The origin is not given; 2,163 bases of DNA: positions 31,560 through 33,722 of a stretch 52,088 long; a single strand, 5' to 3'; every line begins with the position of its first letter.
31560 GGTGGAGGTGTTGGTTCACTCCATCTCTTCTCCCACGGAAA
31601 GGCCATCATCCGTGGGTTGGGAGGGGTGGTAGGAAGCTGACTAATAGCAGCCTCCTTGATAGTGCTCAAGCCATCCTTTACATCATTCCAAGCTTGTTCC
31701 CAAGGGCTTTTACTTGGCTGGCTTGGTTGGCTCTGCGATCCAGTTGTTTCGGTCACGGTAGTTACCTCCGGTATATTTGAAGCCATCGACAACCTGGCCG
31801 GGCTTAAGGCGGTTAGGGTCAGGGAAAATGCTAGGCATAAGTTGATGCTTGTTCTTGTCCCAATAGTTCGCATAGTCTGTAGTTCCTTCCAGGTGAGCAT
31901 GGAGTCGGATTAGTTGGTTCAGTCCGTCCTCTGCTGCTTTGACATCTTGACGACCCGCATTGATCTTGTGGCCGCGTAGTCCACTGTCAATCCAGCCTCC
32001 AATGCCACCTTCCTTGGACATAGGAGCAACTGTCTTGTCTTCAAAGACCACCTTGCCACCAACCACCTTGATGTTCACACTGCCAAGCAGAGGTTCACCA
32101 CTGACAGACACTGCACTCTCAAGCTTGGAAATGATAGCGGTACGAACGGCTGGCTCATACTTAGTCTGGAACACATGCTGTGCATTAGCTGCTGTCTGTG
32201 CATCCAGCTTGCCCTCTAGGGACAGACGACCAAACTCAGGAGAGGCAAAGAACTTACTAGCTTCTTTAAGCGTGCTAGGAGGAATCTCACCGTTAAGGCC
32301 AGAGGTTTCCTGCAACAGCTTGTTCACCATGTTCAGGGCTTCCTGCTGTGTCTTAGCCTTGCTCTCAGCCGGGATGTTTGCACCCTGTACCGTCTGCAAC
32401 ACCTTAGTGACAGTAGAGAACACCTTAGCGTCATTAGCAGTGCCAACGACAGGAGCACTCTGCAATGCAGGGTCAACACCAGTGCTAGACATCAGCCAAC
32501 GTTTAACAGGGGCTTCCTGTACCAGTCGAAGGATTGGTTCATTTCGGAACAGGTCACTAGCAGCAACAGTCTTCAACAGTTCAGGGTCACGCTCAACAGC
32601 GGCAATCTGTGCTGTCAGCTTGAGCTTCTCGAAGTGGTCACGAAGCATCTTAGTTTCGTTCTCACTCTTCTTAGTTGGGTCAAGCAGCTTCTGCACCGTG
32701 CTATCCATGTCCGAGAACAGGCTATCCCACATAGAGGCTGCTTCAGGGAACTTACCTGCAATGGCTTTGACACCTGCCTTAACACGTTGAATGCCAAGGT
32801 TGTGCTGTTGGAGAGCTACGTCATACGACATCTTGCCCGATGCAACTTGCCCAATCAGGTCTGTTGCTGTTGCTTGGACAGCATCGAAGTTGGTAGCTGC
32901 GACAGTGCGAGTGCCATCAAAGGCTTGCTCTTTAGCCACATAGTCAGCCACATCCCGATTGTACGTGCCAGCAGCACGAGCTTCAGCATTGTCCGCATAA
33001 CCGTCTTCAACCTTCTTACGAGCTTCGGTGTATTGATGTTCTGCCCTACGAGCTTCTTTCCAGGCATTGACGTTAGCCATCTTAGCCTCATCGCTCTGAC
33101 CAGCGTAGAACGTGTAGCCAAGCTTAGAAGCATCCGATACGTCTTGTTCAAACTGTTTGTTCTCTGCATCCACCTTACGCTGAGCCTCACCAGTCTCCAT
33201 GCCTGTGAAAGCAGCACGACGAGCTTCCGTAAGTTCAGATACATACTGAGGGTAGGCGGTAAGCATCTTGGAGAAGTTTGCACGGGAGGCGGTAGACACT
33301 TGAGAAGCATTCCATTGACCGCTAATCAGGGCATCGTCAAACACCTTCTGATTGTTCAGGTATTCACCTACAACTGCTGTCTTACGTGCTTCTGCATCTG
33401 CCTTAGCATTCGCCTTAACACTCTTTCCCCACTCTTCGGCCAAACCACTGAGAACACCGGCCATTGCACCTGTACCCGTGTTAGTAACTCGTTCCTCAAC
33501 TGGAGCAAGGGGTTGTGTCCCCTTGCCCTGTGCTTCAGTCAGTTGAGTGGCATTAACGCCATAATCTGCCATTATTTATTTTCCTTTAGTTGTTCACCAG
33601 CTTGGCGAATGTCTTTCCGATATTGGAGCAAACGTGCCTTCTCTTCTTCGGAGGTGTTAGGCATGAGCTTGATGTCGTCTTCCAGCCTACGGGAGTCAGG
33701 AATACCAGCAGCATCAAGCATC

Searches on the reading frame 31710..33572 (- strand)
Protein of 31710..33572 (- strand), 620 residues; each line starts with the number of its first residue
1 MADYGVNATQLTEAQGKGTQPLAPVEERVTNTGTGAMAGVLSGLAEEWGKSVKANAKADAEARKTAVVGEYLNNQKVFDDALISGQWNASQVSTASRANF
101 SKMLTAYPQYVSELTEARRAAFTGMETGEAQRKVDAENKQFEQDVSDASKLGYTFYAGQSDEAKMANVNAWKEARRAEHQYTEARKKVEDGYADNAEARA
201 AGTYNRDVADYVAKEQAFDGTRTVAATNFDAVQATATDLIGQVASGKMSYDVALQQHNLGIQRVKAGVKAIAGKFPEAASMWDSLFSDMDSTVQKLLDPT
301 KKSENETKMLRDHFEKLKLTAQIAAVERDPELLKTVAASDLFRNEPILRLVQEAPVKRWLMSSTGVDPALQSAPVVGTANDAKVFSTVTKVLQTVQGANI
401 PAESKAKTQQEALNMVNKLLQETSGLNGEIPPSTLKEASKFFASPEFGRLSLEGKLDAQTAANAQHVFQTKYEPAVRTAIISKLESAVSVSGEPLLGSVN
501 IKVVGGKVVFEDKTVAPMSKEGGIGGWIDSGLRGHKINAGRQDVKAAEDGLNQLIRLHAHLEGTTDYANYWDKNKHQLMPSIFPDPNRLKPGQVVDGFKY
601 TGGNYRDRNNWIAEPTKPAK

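Call 12: search_protein_families(library=phrogs, proteins=[window:31710-33572:-], max_evalue=0.00001)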
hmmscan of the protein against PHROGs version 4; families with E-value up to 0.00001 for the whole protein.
window:31710-33572:- (620 aa): 1 family
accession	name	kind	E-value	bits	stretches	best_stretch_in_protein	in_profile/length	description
phrog_18587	-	unknown function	2.7e-23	83.7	1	12-578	9-580/592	-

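Call 38: search_protein_families(library=pfam, proteins=[window:31710-33572:-], max_evalue=0.01)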
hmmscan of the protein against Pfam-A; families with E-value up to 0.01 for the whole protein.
window:31710-33572:- (620 aa): 0 families
